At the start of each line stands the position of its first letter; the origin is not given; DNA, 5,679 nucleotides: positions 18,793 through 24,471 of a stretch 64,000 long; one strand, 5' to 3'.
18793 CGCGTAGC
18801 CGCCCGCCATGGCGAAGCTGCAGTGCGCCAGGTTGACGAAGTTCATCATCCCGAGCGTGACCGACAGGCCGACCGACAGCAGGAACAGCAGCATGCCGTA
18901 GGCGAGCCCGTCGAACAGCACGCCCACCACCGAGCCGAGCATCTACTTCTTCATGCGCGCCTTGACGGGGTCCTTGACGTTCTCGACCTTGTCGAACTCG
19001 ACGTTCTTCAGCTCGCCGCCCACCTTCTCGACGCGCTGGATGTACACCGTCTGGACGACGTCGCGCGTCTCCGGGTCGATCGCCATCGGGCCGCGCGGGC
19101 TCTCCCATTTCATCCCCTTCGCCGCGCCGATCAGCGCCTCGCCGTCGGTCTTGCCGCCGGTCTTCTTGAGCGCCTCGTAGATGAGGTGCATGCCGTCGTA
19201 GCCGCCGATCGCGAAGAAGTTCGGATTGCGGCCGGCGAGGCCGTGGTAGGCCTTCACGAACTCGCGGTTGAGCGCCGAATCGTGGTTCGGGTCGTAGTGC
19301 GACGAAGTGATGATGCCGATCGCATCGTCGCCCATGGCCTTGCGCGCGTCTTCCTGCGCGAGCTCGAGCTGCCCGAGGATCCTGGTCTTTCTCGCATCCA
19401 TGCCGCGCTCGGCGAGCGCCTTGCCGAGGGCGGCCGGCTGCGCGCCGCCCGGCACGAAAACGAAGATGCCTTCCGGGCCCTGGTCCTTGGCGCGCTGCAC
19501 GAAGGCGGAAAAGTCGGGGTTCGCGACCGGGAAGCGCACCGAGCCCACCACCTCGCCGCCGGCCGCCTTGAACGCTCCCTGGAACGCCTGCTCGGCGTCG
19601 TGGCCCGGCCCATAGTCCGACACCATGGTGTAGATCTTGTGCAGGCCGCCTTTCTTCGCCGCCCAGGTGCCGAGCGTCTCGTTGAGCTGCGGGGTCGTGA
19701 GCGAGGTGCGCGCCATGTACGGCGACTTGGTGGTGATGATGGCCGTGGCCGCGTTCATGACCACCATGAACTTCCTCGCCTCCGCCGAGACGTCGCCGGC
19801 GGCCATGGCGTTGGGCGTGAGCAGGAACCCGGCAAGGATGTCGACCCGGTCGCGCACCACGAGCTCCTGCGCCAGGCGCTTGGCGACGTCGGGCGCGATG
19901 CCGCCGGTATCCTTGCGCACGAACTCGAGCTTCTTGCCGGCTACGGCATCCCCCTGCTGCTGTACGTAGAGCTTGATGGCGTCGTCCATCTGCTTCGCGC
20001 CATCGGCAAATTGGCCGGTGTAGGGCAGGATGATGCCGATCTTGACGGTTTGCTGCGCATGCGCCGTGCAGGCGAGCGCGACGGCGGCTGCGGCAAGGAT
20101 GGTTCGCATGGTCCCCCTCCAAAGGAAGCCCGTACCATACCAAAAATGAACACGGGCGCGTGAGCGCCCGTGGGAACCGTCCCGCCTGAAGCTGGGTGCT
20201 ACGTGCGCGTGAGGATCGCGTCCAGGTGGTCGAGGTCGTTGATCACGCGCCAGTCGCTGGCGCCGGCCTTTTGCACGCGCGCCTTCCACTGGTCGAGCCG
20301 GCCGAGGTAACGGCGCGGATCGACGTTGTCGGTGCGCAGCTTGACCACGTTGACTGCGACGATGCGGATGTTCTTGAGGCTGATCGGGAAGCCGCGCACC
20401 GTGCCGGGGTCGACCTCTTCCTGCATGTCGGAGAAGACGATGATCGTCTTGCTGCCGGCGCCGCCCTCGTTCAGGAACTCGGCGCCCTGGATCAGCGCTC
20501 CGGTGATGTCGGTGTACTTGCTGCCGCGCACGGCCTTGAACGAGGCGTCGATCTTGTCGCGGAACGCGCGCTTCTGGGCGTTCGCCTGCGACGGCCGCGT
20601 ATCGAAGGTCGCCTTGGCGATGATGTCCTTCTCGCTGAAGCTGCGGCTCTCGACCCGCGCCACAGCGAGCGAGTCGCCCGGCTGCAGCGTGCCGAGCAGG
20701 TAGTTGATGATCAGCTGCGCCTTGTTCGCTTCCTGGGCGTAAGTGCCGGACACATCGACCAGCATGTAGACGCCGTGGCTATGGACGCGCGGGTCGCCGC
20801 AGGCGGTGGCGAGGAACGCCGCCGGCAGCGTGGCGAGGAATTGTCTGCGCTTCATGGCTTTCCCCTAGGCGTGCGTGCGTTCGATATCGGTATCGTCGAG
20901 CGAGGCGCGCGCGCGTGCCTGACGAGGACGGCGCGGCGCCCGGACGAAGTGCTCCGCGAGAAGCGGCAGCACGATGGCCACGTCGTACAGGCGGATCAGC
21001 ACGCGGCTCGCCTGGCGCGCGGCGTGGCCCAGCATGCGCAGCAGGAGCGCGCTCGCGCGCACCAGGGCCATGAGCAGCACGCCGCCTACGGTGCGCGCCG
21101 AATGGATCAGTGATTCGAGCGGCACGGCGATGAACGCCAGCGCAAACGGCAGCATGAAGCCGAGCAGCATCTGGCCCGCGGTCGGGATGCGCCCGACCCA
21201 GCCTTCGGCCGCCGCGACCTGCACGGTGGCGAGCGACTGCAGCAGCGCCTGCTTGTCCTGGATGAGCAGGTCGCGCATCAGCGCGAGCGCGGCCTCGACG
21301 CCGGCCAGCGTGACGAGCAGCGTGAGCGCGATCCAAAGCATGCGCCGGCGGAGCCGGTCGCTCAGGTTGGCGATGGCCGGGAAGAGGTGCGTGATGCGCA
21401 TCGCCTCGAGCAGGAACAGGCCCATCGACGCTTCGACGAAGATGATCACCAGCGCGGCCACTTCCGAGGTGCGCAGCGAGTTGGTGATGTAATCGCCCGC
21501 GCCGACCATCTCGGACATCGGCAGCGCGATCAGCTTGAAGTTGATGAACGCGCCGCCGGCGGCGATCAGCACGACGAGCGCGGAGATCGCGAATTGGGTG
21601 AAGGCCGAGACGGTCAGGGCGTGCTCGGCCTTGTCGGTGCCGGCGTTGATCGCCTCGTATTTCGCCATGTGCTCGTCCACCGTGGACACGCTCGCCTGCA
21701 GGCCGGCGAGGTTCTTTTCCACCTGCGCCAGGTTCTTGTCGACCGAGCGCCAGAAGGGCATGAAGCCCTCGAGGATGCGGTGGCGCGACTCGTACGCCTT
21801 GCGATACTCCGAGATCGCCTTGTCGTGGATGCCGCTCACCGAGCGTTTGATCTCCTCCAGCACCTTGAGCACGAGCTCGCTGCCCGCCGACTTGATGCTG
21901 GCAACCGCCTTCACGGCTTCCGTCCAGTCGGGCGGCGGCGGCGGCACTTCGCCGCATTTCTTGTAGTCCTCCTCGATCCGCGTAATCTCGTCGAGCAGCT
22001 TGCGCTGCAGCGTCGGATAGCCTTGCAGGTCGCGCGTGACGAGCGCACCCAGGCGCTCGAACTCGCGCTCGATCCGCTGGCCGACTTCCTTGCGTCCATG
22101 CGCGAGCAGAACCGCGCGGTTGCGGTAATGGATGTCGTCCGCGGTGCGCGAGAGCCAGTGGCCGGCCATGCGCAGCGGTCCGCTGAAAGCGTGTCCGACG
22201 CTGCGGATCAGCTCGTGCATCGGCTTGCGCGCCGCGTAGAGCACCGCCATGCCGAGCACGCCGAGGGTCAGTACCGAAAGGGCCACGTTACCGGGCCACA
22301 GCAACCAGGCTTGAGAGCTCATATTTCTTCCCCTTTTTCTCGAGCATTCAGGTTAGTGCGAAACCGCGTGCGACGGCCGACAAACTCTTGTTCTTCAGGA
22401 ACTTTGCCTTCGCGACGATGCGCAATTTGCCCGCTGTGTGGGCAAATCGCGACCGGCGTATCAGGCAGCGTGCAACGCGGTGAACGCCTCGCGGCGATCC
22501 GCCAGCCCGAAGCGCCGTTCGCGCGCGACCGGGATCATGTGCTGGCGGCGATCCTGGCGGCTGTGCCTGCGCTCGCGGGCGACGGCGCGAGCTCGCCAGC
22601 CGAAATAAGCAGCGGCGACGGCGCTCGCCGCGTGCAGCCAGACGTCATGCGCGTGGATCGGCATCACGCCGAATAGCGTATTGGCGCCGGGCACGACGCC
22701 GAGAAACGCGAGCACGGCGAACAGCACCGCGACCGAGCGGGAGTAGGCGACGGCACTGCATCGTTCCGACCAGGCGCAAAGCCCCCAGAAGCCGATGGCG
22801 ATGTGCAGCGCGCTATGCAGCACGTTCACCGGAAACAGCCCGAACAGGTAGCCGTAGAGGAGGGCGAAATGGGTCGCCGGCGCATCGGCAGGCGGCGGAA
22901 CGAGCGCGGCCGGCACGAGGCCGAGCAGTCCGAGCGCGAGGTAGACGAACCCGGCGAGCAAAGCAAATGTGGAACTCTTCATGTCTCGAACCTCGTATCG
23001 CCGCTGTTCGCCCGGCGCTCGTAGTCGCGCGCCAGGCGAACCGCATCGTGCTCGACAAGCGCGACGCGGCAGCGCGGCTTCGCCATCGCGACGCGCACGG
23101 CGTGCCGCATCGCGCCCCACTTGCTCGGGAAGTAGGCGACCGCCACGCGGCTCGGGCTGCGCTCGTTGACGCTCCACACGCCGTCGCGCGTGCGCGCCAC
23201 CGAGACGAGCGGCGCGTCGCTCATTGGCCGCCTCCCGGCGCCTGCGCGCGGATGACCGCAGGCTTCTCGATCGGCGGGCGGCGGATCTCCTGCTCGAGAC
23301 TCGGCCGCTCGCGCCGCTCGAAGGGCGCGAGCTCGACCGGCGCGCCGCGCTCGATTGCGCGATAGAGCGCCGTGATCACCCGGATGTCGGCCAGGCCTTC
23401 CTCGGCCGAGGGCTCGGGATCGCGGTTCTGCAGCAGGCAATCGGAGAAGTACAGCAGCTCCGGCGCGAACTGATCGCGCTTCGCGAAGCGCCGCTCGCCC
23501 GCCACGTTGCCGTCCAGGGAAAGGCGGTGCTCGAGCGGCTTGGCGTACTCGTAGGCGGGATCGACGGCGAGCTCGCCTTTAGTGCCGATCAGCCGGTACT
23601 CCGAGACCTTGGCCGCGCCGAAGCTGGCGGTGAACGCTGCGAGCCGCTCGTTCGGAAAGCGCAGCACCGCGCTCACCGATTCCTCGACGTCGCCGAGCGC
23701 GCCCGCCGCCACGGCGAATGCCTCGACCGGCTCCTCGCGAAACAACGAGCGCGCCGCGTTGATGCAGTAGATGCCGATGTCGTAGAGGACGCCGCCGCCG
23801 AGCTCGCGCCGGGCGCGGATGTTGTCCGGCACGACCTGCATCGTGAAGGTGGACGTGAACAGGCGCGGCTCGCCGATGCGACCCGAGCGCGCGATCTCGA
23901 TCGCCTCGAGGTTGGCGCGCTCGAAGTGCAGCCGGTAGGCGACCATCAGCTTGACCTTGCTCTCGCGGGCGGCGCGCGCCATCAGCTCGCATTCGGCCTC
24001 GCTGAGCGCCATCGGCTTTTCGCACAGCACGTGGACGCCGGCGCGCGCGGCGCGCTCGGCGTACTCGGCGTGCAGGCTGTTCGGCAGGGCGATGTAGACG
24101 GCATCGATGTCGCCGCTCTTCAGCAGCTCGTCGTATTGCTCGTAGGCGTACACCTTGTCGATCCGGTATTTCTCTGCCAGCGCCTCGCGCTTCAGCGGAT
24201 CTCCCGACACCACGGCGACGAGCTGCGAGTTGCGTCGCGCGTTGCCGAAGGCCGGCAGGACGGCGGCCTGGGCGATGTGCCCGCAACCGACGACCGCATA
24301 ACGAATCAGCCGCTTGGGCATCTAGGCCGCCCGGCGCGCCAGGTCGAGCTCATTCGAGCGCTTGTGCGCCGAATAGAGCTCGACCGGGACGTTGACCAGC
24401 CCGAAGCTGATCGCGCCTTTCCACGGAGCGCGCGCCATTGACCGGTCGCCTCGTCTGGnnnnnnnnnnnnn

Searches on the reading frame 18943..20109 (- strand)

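Call 21: search_protein_families(library=pfam, proteins=[window:18943-20109:-], max_evalue=0.001)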
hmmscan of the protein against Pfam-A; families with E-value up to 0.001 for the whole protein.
window:18943-20109:- (388 aa): 2 families
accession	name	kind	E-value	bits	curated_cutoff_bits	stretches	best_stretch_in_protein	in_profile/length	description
PF13458.12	Peripla_BP_6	-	1.1e-67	229.5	31.7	1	21-362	1-340/343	Periplasmic binding protein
PF13433.12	Peripla_BP_5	-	5.1e-27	95.4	27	1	22-383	1-353/363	Periplasmic binding protein domain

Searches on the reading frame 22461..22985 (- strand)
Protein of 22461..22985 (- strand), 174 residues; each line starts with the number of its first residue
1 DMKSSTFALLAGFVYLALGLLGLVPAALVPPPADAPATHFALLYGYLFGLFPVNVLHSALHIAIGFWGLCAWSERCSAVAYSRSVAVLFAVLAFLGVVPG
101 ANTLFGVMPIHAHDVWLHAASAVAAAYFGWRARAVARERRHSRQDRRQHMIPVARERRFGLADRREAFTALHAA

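Call 9: search_protein_families(library=pfam, proteins=[window:22461-22985:-], max_evalue=0.01)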
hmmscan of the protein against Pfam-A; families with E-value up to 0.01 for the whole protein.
window:22461-22985:- (174 aa): 1 family
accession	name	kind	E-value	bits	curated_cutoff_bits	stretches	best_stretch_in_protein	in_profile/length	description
PF14325.12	DUF4383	-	9.4e-30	103.9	27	1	6-130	2-124/125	Domain of unknown function (DUF4383)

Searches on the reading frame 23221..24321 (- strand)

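Call 9: search_protein_families(library=pfam, proteins=[window:23221-24321:-], max_evalue=0.01)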
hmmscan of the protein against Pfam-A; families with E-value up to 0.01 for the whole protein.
window:23221-24321:- (366 aa): 4 families
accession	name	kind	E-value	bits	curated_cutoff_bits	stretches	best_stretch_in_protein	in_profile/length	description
PF01408.29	GFO_IDH_MocA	-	1.4e-31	110.1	24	1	6-129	1-120/120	Oxidoreductase family, NAD-binding Rossmann fold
PF22725.1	GFO_IDH_MocA_C3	-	2.2e-24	86.3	27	1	139-251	3-123/124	GFO/IDH/MocA C-terminal domain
PF02894.22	GFO_IDH_MocA_C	-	7.3e-18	65.6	22.9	1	146-331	6-218/218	Oxidoreductase family, C-terminal alpha/beta domain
PF03435.24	Sacchrp_dh_NADP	-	0.0031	18.3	25.1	1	10-115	3-119/129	Saccharopine dehydrogenase NADP binding domain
